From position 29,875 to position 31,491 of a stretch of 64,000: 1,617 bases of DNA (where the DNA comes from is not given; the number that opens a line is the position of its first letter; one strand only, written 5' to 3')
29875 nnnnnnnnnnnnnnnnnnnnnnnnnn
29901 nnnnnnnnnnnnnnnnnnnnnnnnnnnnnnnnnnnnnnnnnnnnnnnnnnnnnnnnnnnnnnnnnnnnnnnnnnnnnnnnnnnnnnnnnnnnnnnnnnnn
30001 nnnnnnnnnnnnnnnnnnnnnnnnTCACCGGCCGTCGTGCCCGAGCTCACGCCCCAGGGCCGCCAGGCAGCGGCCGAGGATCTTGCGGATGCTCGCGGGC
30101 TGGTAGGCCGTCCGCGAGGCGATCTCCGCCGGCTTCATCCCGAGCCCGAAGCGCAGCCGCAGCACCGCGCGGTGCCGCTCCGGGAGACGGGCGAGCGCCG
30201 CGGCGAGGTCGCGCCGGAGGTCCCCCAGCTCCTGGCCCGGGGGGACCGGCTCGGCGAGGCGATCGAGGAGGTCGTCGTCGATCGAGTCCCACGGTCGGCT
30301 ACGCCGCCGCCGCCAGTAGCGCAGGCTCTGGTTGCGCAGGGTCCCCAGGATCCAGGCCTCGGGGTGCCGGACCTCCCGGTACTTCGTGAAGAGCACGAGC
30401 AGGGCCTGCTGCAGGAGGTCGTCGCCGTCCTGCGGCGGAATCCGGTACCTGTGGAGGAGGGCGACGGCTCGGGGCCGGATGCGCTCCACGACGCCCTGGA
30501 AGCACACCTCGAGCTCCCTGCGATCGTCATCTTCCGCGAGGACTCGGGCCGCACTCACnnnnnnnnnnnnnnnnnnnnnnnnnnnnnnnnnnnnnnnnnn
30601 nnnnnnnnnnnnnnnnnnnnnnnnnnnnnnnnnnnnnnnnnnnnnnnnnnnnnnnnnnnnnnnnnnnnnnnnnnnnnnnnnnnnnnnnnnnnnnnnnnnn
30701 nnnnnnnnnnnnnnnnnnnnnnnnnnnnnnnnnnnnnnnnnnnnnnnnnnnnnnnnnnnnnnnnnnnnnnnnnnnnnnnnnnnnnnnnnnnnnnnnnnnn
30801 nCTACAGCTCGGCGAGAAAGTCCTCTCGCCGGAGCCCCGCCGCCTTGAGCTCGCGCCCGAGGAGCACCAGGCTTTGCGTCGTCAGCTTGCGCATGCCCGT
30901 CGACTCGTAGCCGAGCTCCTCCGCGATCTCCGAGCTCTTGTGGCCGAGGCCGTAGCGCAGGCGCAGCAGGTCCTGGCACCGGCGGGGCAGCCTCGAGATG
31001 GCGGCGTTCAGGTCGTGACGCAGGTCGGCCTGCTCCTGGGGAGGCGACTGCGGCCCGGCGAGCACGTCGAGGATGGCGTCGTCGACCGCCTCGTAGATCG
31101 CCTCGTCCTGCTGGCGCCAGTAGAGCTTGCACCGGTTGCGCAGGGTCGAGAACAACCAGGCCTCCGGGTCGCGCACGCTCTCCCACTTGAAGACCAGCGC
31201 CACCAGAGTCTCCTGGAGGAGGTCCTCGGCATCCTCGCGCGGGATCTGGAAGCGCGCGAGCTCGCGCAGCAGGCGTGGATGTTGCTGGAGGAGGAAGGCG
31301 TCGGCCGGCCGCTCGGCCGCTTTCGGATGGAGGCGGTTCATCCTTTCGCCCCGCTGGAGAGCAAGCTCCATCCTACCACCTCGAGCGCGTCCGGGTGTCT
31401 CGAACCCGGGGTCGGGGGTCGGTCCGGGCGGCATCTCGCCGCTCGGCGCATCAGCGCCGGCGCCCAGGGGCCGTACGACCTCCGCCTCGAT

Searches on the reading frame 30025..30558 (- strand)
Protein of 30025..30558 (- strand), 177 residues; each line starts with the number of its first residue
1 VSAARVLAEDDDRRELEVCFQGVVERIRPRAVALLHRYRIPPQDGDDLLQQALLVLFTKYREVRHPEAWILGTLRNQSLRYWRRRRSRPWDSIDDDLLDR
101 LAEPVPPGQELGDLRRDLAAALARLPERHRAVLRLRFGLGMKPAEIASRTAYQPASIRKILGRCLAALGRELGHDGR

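Call 3: search_protein_families(library=pfam, proteins=[window:30025-30558:-], max_evalue=1)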
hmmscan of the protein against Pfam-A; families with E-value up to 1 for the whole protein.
window:30025-30558:- (177 aa): 3 families
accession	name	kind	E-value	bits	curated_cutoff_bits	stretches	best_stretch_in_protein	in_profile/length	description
PF04542.20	Sigma70_r2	-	9.8e-09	35.3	24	1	24-87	2-70/71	Sigma-70 region 2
PF08281.18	Sigma70_r4_2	-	4.7e-07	29.8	25.7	1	116-163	2-49/54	Sigma-70, region 4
PF04545.22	Sigma70_r4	-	2.3e-06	27.4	24.1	1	121-168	1-48/50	Sigma-70, region 4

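Call 4: search_protein_families(library=ncbifam, proteins=[window:30025-30558:-], max_evalue=1)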
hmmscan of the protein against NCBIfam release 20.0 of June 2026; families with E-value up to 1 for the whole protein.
window:30025-30558:- (177 aa): 54 families (the best 25 are shown)
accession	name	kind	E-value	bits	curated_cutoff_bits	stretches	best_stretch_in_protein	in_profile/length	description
TIGR02983.1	SigE-fam_strep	subfamily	1.8e-18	67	141.55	1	21-173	9-159/162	SigE family RNA polymerase sigma factor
TIGR02937.1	sigma70-ECF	superfamily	5.1e-18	65.2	42.9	1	21-171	4-164/165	sigma-70 family RNA polymerase sigma factor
TIGR02989.1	Sig-70_gvs1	subfamily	4.5e-17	62.4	124.55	1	33-169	16-155/158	RNA polymerase sigma-70 factor, Rhodopirellula/Verrucomicrobium family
NF058625.1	sigma_PG0214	equivalog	1.9e-12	47.2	130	1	20-164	6-153/170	GFO_1088 family ECF-type sigma factor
TIGR02985.1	Sig70_bacteroi1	subfamily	9.5e-11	42.2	126.4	1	20-170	3-160/162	RNA polymerase sigma-70 factor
NF004113.0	PRK05602.1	equivalog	4.1e-09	36.3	208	1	19-172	46-201/211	RNA polymerase sigma factor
NF009166.1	PRK12513.1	equivalog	1.1e-07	31.7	206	1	19-152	23-166/193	RNA polymerase sigma factor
TIGR02952.1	Sig70_famx2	equivalog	1.4e-07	31.6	206.45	1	59-171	56-169/170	ECF subfamily RNA polymerase sigma factor, BldN family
NF009176.0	PRK12524.1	equivalog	1.8e-07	31.1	264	1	23-148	31-160/196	RNA polymerase sigma factor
NF009165.0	PRK12512.1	equivalog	2.1e-07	30.7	198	1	20-173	28-180/184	RNA polymerase sigma factor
TIGR02984.1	Sig-70_plancto1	subfamily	4.3e-07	29.7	183.75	1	116-168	132-184/189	RNA polymerase sigma-70 factor, Planctomycetaceae-specific subfamily 1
NF009164.0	PRK12511.1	equivalog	9.3e-07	28.5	185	1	43-168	29-155/182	RNA polymerase sigma factor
NF009188.0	PRK12536.1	subfamily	3.2e-06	27.2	250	1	37-172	50-186/190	RNA polymerase sigma factor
NF053879.1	RNAPolSigSigVBac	equivalog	3.9e-06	26.6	190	1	42-172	28-155/160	RNA polymerase sigma factor SigV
NF008894.0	PRK11924.3-1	equivalog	7.3e-06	26.2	258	1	64-148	71-157/188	RNA polymerase sigma factor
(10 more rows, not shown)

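Call 20: find_encoding_contigs(protein=window:30025-30558:-, flank=3000, max_places=4)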
Protein window:30025-30558:- (177 aa): no gene with exactly this product is on record in the collection.

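Call 21: list_cluster_members(proteins=[window:30025-30558:-, window:30802-31341:-, window:31528-32070:-, window:32112-33677:-])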
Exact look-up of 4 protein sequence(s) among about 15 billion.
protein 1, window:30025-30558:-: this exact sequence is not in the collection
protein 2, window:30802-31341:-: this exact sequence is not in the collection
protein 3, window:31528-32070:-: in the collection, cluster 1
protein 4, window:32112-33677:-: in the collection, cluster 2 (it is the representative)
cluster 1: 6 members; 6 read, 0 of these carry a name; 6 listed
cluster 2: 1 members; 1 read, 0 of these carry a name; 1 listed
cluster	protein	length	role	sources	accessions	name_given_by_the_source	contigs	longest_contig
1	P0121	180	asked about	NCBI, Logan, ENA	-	-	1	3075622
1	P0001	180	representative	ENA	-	-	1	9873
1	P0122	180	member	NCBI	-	-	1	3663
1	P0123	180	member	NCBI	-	-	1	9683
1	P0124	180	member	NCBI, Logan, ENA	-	-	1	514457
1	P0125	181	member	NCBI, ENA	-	-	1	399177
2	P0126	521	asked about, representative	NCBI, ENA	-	-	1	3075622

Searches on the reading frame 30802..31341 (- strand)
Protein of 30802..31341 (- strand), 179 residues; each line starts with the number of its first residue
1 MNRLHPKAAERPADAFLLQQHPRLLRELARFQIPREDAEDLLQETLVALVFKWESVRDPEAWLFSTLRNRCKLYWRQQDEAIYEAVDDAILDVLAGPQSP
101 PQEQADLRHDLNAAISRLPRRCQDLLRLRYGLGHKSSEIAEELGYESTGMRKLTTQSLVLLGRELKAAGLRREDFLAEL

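Call 3: search_protein_families(library=pfam, proteins=[window:30802-31341:-], max_evalue=1)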
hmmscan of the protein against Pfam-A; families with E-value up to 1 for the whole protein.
window:30802-31341:- (179 aa): 5 families
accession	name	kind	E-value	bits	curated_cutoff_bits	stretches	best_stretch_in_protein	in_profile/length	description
PF04542.20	Sigma70_r2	-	2.8e-11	43.5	24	1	20-79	4-69/71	Sigma-70 region 2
PF08281.18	Sigma70_r4_2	-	2.2e-06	27.7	25.7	1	110-151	3-44/54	Sigma-70, region 4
PF04545.22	Sigma70_r4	-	0.003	17.5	24.1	1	114-144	1-31/50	Sigma-70, region 4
PF22278.2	DUF6958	-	0.22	12.3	27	1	79-115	17-52/90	Family of unknown function (DUF6958)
PF14916.11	CCDC92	-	0.67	10.3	28.3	0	102-125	16-39/57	Coiled-coil domain of unknown function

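Call 4: search_protein_families(library=ncbifam, proteins=[window:30802-31341:-], max_evalue=1)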
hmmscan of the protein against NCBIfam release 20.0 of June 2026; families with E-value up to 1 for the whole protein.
window:30802-31341:- (179 aa): 58 families (the best 25 are shown)
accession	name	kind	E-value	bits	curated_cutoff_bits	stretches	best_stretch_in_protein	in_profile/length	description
TIGR02983.1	SigE-fam_strep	subfamily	1.9e-17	63.6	141.55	1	11-166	6-159/162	SigE family RNA polymerase sigma factor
TIGR02937.1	sigma70-ECF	superfamily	2.5e-17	63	42.9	1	17-155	6-155/165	sigma-70 family RNA polymerase sigma factor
TIGR02989.1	Sig-70_gvs1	subfamily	7.2e-17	61.8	124.55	1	16-153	5-146/158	RNA polymerase sigma-70 factor, Rhodopirellula/Verrucomicrobium family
TIGR02985.1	Sig70_bacteroi1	subfamily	1.3e-12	48.2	126.4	1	21-159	11-156/162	RNA polymerase sigma-70 factor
NF058625.1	sigma_PG0214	equivalog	1.6e-12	47.5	130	1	18-151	11-147/170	GFO_1088 family ECF-type sigma factor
NF040705.1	sigma_mbnA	exception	7.2e-10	39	350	1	17-168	5-161/272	methanobactin precursor domain-containing sigma factor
NF009166.1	PRK12513.1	equivalog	1.1e-08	35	206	1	15-141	25-162/193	RNA polymerase sigma factor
TIGR02952.1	Sig70_famx2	equivalog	1.8e-07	31.2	206.45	1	35-163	35-168/170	ECF subfamily RNA polymerase sigma factor, BldN family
NF007215.0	PRK09637.1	equivalog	3.8e-07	30.3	212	1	21-151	10-140/181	RNA polymerase sigma factor SigZ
TIGR02959.1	SigZ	equivalog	2e-06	27.7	168.65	1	20-151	3-134/170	RNA polymerase sigma factor SigZ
NF009165.0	PRK12512.1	equivalog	2.3e-06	27.4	198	1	26-149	41-163/184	RNA polymerase sigma factor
NF009172.0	PRK12519.1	subfamily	3e-06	26.9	222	1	13-167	30-191/194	RNA polymerase sigma factor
TIGR02984.1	Sig-70_plancto1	subfamily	3.8e-06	26.6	183.75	1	88-159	108-182/189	RNA polymerase sigma-70 factor, Planctomycetaceae-specific subfamily 1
NF007222.0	PRK09640.1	equivalog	4.2e-06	26.4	194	1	22-151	36-170/188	RNA polymerase sigma factor SigX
NF007225.0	PRK09643.1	equivalog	4.4e-06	26.5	190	1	10-120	25-137/204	RNA polymerase sigma factor SigM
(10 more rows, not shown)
